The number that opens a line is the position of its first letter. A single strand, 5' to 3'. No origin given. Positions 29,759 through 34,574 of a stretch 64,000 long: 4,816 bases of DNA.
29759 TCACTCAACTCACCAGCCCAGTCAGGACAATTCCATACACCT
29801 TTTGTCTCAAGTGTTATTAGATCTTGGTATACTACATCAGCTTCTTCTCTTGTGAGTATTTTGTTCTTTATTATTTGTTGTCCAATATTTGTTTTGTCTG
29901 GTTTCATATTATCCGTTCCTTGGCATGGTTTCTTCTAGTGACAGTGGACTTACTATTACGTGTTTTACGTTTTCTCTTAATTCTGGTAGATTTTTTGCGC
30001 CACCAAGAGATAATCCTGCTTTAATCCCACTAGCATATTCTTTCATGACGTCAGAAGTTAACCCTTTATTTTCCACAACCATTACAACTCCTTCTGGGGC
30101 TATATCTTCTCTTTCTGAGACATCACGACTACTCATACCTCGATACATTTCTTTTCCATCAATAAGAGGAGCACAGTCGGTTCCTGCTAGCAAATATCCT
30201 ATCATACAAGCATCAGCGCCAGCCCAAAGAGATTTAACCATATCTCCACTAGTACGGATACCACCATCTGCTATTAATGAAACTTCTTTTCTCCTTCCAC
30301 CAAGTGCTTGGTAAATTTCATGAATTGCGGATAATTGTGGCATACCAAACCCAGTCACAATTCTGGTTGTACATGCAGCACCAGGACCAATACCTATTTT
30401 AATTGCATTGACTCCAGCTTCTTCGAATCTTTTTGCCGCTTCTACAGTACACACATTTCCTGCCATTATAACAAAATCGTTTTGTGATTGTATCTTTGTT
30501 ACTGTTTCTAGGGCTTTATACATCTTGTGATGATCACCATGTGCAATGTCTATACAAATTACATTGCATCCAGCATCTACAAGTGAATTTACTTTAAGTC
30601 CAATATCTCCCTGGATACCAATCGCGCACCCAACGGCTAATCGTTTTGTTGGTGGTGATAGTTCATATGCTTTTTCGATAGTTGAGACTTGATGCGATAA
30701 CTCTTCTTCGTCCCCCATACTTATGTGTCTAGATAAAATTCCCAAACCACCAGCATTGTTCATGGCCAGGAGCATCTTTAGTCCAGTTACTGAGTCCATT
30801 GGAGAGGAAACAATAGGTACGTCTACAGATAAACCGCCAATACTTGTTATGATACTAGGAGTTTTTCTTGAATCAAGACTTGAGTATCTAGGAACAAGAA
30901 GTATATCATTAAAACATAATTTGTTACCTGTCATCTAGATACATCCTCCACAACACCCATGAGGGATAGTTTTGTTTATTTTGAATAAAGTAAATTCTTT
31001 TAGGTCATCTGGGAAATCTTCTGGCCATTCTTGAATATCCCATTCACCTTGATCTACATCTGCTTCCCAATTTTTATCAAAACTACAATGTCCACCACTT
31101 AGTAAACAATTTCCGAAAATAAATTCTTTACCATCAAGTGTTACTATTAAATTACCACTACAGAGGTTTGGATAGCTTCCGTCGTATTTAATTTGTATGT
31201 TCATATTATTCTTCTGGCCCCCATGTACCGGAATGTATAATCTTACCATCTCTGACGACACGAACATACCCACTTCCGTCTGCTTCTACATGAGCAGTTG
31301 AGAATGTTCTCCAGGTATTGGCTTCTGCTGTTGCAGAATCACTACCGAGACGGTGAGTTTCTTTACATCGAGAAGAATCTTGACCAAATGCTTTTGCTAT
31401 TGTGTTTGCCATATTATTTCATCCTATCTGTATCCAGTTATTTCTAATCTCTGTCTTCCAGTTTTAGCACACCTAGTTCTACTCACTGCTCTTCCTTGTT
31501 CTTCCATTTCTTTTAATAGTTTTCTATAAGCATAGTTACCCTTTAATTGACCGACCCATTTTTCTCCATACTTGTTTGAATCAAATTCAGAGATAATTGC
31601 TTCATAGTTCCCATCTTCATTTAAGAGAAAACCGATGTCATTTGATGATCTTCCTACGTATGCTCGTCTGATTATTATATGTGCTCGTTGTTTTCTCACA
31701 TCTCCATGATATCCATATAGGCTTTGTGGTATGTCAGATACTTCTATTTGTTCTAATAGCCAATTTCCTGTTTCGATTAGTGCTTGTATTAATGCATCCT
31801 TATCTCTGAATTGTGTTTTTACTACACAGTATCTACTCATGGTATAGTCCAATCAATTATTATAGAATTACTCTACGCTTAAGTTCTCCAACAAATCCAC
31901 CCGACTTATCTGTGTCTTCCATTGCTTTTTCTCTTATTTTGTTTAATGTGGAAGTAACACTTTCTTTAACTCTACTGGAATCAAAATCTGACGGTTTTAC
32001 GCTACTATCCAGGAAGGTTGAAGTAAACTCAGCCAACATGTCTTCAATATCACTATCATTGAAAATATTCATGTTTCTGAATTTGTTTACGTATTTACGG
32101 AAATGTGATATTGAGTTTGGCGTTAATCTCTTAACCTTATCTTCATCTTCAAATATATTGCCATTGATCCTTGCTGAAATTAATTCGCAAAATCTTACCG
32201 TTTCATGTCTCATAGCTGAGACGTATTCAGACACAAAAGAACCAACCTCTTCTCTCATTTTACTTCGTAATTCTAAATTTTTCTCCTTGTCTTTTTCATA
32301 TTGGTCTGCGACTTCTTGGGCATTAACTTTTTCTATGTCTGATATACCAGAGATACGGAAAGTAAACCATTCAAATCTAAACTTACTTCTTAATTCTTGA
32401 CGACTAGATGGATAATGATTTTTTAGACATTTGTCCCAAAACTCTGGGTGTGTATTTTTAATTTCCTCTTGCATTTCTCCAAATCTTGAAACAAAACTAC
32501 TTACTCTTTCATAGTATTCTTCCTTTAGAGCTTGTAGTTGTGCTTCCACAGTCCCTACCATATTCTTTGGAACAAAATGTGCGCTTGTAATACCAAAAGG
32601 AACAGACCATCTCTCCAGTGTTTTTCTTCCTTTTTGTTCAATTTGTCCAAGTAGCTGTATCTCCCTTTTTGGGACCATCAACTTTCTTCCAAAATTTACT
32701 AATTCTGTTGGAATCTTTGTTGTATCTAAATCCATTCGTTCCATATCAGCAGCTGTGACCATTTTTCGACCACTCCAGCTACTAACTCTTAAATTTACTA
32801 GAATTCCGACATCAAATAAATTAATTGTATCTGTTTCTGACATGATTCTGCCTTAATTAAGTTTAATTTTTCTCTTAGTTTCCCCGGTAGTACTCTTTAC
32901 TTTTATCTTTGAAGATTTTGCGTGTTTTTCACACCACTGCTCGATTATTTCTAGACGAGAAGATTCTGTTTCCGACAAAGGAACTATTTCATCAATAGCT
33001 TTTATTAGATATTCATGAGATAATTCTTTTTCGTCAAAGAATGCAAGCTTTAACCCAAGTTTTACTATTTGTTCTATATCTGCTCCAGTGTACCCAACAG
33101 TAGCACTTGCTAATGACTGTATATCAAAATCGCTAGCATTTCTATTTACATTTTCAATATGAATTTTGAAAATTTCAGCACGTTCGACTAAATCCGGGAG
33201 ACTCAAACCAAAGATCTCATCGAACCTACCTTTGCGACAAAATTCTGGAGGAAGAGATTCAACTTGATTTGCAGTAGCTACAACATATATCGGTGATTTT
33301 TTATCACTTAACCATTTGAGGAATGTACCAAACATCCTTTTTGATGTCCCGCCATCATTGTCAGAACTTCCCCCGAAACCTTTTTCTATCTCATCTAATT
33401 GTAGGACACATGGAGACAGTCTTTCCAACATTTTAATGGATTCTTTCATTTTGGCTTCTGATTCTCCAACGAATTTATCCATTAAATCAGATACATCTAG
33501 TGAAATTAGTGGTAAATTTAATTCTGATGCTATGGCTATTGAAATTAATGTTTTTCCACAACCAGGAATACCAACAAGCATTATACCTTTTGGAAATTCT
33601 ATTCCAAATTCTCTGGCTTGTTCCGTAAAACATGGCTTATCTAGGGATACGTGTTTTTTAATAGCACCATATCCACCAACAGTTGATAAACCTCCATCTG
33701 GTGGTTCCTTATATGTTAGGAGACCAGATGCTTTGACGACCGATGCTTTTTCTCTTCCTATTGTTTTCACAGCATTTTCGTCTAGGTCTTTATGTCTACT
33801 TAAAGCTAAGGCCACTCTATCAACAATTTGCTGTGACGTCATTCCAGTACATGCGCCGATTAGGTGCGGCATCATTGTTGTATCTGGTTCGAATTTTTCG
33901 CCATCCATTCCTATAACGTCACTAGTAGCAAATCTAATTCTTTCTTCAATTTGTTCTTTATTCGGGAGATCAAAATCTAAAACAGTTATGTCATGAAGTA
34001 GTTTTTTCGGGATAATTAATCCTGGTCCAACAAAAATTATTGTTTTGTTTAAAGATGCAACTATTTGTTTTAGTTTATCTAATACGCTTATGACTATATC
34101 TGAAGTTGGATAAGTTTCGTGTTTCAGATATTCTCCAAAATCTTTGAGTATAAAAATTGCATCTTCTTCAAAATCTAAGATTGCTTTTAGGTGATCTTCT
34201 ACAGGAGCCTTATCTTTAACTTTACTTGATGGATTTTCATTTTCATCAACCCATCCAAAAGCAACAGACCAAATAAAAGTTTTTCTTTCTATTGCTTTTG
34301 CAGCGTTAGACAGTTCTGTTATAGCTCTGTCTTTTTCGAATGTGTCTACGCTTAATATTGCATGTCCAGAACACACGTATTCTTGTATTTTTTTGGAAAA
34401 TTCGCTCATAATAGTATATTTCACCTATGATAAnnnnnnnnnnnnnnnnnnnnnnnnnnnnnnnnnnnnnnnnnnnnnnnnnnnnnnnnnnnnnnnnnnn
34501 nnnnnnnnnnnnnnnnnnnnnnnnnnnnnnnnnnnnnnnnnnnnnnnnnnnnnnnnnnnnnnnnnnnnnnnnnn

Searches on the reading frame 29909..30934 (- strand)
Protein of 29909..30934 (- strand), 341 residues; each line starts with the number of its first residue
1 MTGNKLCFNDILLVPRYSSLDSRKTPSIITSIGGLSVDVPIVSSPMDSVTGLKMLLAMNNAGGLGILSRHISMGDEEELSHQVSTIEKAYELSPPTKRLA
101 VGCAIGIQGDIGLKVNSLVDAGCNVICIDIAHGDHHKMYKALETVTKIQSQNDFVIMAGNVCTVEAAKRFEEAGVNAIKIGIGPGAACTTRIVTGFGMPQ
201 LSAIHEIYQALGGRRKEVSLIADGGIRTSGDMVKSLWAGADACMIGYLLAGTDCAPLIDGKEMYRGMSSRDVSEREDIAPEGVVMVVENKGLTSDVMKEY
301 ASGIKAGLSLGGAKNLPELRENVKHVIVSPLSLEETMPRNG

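Call 72: search_protein_families(library=pfam, proteins=[window:29909-30934:-], max_evalue=0.00001)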
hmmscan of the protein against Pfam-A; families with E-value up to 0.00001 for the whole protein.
window:29909-30934:- (341 aa): 3 families
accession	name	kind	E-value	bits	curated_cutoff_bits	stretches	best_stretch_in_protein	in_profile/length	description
PF00478.31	IMPDH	-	4e-81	273.1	25.6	1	6-337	2-343/345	IMP dehydrogenase / GMP reductase domain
PF01070.24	FMN_dh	-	1.6e-11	44.3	24.9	1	141-246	206-302/350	FMN-dependent dehydrogenase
PF01645.23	Glu_synthase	-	1.3e-08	34.8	20.4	1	155-247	208-305/369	Conserved region in glutamate synthase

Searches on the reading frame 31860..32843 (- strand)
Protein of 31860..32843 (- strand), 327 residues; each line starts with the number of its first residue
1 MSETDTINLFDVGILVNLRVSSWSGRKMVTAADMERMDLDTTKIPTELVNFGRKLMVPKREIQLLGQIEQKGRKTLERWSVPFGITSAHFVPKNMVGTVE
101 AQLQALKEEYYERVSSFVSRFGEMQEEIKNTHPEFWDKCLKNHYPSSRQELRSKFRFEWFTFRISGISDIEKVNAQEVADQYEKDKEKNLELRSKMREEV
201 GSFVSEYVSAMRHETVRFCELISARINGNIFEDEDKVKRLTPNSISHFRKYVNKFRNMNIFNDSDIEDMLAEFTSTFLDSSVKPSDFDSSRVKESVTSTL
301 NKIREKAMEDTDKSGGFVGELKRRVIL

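Call 72: search_protein_families(library=pfam, proteins=[window:31860-32843:-], max_evalue=0.00001)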
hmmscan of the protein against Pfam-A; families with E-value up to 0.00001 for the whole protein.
window:31860-32843:- (327 aa): 1 family
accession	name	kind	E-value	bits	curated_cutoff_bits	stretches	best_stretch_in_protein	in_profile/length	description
PF11348.13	DUF3150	-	5.4e-19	69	24.9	1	14-173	5-158/257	Protein of unknown function (DUF3150)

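Call 83: search_protein_families(library=padloc, proteins=[window:31860-32843:-], max_evalue=0.01)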
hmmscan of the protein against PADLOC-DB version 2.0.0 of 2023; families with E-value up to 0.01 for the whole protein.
window:31860-32843:- (327 aa): 0 families

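Call 85: search_protein_families(library=ncbifam, proteins=[window:31860-32843:-], max_evalue=0.01)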
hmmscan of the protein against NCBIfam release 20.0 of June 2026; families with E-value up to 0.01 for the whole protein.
window:31860-32843:- (327 aa): 0 families

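Call 87: search_solved_structures(query=window:31860-32843:-, max_evalue=1)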
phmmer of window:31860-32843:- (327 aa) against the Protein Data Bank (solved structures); distinct sequences matched with E-value up to 1: 0.

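Call 89: search_dna_similar(query=window:31860-32843:-, collection=phages, mode=protein, max_evalue=0.00001, max_rows=15)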
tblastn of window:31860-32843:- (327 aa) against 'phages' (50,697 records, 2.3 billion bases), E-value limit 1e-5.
No match.

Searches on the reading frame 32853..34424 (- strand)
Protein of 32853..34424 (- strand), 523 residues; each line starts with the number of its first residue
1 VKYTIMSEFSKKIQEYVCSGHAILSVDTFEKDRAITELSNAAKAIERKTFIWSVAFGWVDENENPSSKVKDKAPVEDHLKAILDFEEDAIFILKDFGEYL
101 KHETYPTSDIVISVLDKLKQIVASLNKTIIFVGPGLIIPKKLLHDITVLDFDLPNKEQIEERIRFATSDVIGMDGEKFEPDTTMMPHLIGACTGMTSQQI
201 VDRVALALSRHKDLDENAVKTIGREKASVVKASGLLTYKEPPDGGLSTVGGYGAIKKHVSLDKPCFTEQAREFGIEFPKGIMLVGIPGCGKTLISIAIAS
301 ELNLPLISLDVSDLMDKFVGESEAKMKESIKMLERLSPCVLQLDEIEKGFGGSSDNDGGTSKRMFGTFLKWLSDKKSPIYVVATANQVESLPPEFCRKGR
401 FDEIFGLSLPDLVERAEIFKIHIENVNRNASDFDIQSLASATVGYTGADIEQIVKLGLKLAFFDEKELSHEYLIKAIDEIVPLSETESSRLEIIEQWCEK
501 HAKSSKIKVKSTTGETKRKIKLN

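Call 71: search_protein_families(library=phrogs, proteins=[window:32853-34424:-], max_evalue=0.00001)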
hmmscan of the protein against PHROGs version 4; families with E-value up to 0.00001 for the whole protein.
window:32853-34424:- (523 aa): 6 families
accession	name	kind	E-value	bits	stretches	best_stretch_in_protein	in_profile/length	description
phrog_8638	-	unknown function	3e-119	400.2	1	8-506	20-539/568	-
phrog_10401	-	other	3.8e-41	142.6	1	196-443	387-622/667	ATPase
phrog_3757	-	unknown function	3.4e-36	126.4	1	271-518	119-358/367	-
phrog_30773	-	unknown function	4.1e-27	95.8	1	272-481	190-405/666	-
phrog_9172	-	unknown function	9.2e-16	58.7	1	279-457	108-296/509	-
phrog_7485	-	unknown function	7.3e-06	26.2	0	271-341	220-291/430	-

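Call 80: search_protein_families(library=pfam, proteins=[window:32853-34424:-], max_evalue=0.01)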
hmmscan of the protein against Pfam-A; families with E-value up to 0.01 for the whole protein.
window:32853-34424:- (523 aa): 5 families
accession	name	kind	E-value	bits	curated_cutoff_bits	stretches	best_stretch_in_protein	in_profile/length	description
PF00004.35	AAA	-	2.6e-29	102.8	21.2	1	281-408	1-130/131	ATPase family associated with various cellular activities (AAA)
PF17862.7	AAA_lid_3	-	1.9e-06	27.8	27.2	1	432-455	1-24/45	AAA+ lid domain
PF13207.12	AAA_17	-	0.00061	20.5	27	1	284-335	1-51/136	AAA domain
PF06068.19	TIP49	-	0.0069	16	23.8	0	279-326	51-100/347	TIP49 P-loop domain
PF13173.12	AAA_14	-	0.0074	16.7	27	0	281-385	5-97/129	AAA domain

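Call 81: search_solved_structures(query=window:32853-34424:-, max_evalue=1e-10)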
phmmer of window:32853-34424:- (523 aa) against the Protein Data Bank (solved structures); distinct sequences matched with E-value up to 1e-10: 262 (the best 60 are shown).
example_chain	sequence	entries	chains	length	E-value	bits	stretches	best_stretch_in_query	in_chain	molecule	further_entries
9m4n_A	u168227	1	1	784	3.7e-59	204.3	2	237-466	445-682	Cell division control protein 48 homolog A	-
9m3v_A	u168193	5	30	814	4.1e-59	204.1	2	237-466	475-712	Cell division control protein 48 homolog A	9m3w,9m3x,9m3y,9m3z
7lmy_A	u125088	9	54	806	5.6e-59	203.7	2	248-465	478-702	Transitional endoplasmic reticulum ATPase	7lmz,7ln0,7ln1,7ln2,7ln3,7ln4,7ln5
7rlh_A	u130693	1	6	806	8.6e-59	203.1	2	248-465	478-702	Transitional endoplasmic reticulum ATPase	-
6chs_H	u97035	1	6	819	8.6e-59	203.1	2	245-500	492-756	Putative cell division control protein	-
7rlb_A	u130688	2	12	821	8.9e-59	203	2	248-465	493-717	Transitional endoplasmic reticulum ATPase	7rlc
7rlg_A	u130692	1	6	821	9.2e-59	203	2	248-465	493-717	Transitional endoplasmic reticulum ATPase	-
7wub_C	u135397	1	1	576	1e-58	202.8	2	248-465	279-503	Transitional endoplasmic reticulum ATPase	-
7wub_D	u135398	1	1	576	1.2e-58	202.7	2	248-465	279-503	Transitional endoplasmic reticulum ATPase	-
6mck_A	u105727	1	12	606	1.6e-58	202.2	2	248-465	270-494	Transitional endoplasmic reticulum ATPase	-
9yrc_A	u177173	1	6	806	2.7e-58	201.4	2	248-465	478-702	Transitional endoplasmic reticulum ATPase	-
7rlj_A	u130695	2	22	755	3.2e-58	201.2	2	248-465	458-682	Transitional endoplasmic reticulum ATPase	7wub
8yka_A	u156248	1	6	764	3.3e-58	201.1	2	248-465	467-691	Transitional endoplasmic reticulum ATPase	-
5c18_A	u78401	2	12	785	3.6e-58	201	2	248-465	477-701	Transitional endoplasmic reticulum ATPase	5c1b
7y4w_A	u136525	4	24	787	3.7e-58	201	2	248-465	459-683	Transitional endoplasmic reticulum ATPase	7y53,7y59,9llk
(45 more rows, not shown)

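Call 83: search_protein_families(library=padloc, proteins=[window:32853-34424:-], max_evalue=0.01)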
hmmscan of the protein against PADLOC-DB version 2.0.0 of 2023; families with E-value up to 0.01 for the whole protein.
window:32853-34424:- (523 aa): 8 families
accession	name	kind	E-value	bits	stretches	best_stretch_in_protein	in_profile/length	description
PDLC02196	IetA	-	9.3e-24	82.5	1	269-505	113-351/374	-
PDLC02195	IetA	-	1.3e-22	78.7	1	268-490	127-343/395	-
PDLC04232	IetA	-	4.5e-17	60.4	1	271-454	109-289/330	-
PDLC04231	IetA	-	7.9e-12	43.5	1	270-397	109-236/262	-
PDLC00914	TRIP13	-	0.00019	19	1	372-484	182-296/302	TRIP13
PDLC02911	VakA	-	0.0039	15.8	1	281-333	5-57/163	-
PDLC00915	TRIP13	-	0.0042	14.5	0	281-347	66-143/302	TRIP13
PDLC02499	BrxF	-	0.0061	14.9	0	279-312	22-55/133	BrxF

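Call 85: search_protein_families(library=ncbifam, proteins=[window:32853-34424:-], max_evalue=0.01)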
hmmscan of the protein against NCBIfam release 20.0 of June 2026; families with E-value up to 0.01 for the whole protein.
window:32853-34424:- (523 aa): 16 families
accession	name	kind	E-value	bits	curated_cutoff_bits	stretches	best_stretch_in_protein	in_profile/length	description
NF003069.1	PRK03992.1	subfamily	8.1e-35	120.7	500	1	262-481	148-373/379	proteasome-activating nucleotidase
TIGR01241.2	FtsH_fam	equivalog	2.7e-33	115.6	600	1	271-482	188-404/598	ATP-dependent zinc metalloprotease FtsH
TIGR01242.2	TIGR01242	subfamily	3.1e-33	115.3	500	1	268-481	138-356/362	proteasome-activating nucleotidase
TIGR01243.1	CDC48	subfamily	1.3e-32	113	802.65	1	269-455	203-390/733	CDC48 family AAA ATPase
NF008004.0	PRK10733.1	equivalog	3.8e-27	94.6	1008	1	271-480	178-392/644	ATP-dependent zinc metalloprotease FtsH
NF041006.2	cell_div_CdvC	equivalog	6.3e-27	94.4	650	1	238-456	94-317/370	cell division protein CdvC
NF047747.1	PrtsmActNtasePan2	equivalog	7.6e-26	91.3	700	1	268-465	175-376/397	proteasome-activating nucleotidase Pan2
NF047748.1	PrtsmActNtasePan1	equivalog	1.4e-24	86.9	750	1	268-466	172-374/405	proteasome-activating nucleotidase Pan1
NF042959.1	IteA_antiphage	equivalog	6.6e-22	78.2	510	1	269-480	116-323/367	anti-phage ATPase IteA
TIGR03689.1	pup_AAA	equivalog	1.4e-12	47.1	504.75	1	236-425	171-380/512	proteasome ATPase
NF003229.0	PRK04195.1-5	equivalog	2.1e-07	30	280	1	279-359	45-123/413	replication factor C large subunit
NF003230.0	PRK04195.1-6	equivalog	1.3e-06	27.4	441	1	277-387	38-138/494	replication factor C large subunit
NF003745.1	PRK05342.1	equivalog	4.8e-05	22.4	359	1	276-321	106-153/418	ATP-dependent Clp protease ATP-binding subunit ClpX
TIGR00382.1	clpX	equivalog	0.00015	20.9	370.75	0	274-322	112-162/414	ATP-dependent protease ATP-binding subunit ClpX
NF040667.1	hom_kin_desulfo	exception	0.0013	18.6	197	0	280-321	2-41/163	homoserine kinase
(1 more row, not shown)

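Call 90: search_dna_similar(query=window:32853-34424:-, collection=phages, mode=protein, max_evalue=1e-20, max_rows=12)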
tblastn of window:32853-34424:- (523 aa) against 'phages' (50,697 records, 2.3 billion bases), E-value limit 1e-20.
Records with a match: 104; places in all: 108; records where one place covers at least 80% of the query: 41.
Best place of each record, by identity: <60% 104.
By first word of the organism name: Mycobacterium 34; Vibrio 27; Pseudomonas 13; Rhodobacter 5; Rhizobium 4; Stenotrophomonas 4; Listeria 3; Acidianus 2; Salmonella 2; Staphylococcus 2; and 6 more.
By host as written in the record: Mycobacterium smegmatis mc2 155 18; - 8; Mycobacterium smegmatis mc2155 6; Pseudomonas aeruginosa 6; Rhodobacter capsulatus YW1 5; Mycobacterium smegmatis mc#155 4; Stenotrophomonas maltophilia 4; Vibrio alginolyticus 4; and 37 more.
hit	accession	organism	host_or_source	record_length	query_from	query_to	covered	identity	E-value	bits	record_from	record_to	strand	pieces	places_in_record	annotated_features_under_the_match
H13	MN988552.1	Rhizobium phage RHph_I4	Rhizobium phaseoli N771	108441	28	519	94%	29.3%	4e-64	232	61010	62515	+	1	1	ATPase domain-containing protein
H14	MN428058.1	Mycobacterium phage Krili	Mycobacterium smegmatis mc2155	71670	18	520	96%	28.1%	5e-57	211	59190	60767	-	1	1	98: AAA-ATPase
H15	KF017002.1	Mycobacterium phage Catdawg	Mycobacterium smegmatis mc2 155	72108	18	520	96%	28.1%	5e-57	211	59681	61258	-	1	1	97: AAA-ATPase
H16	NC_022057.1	Mycobacterium phage Catdawg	Mycobacterium smegmatis mc2 155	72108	18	520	96%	28.1%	5e-57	211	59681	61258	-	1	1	97: AAA ATPase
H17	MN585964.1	Mycobacterium phage Blessica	soil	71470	18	520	96%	28.1%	6e-57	211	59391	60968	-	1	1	97: AAA-ATPase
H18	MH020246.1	Mycobacterium phage SchoolBus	Mycobacterium smegmatis mc2 155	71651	18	520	96%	28.1%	6e-57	211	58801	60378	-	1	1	95: AAA-ATPase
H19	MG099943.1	Mycobacterium phage Familton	Mycobacterium smegmatis mc2 155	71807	18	520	96%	28.1%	6e-57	211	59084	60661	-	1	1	AAA-ATPase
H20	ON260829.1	Mycobacterium phage Idergollasper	Mycobacterium smegmatis mc#155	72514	18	520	96%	28.1%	6e-57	211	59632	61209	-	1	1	98: AAA-ATPase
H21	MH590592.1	Mycobacterium phage Ryadel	Mycobacterium smegmatis mc2 155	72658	18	520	96%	28.1%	6e-57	211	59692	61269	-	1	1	99: AAA-ATPase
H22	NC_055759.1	Mycobacterium phage Ryadel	Mycobacterium smegmatis mc2 155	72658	18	520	96%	28.1%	6e-57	211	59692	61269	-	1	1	99: AAA-ATPase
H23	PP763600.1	Mycobacterium phage Bora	Mycobacterium smegmatis mc2155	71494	18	520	96%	27.9%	5e-57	211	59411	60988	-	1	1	95: AAA-ATPase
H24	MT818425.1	Mycobacterium phage NiebruSaylor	Mycobacterium smegmatis mc#155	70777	18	520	96%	27.9%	8e-57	211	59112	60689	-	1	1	98: AAA-ATPase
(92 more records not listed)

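Call 91: get_annotated_region(hit=H13, flank=5000)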
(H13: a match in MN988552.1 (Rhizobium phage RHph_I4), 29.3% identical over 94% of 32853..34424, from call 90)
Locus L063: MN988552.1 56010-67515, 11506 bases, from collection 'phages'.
description: Rhizobium phage RHph_I4, complete genome.
organism: Rhizobium phage RHph_I4 (NCBI taxid 2509735)
taxonomy: Viruses; Duplodnaviria; Heunggongvirae; Uroviricota; Caudoviricetes
host: Rhizobium phaseoli N771; source: agricultural lands; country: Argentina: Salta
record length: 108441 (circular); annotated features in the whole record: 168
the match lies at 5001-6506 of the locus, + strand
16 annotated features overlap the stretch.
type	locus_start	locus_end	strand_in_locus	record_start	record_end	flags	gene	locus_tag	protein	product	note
CDS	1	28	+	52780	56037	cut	-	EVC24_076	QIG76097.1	tail host specificity protein J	-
CDS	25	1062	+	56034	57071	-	-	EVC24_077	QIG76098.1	tail collar domain-containing protein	-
CDS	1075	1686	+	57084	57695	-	-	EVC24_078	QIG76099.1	putative tail fiber assembly protein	-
CDS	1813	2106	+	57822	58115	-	-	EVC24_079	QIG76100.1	hypothetical protein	-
CDS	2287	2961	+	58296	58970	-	-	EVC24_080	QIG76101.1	deoxynucleotide monophosphate kinase protein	-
CDS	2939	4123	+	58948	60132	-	-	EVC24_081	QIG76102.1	putative endolysin protein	GO_function: GO:0004568 - chitinase activity; GO_process: GO:0008152 - metabolic process; GO_process: GO:0016998 - cell ...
CDS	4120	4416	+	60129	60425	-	-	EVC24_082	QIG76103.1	hypothetical protein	-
CDS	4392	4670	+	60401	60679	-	-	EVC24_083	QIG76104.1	hypothetical protein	-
CDS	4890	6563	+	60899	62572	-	-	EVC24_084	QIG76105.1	ATPase domain-containing protein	GO_function: GO:0005524 - ATP binding; GO_function: GO:0017111 - nucleoside-triphosphatase activity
CDS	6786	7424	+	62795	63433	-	-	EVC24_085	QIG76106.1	hypothetical protein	-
CDS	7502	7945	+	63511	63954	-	-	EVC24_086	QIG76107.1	DUF1257 domain-containing protein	-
CDS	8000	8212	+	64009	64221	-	-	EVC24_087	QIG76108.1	DUF2997 domain-containing protein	-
CDS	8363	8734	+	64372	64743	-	-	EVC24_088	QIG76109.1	hypothetical protein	-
CDS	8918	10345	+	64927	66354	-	-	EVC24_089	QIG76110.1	hypothetical protein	-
CDS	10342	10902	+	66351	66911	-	-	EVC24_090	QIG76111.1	hypothetical protein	-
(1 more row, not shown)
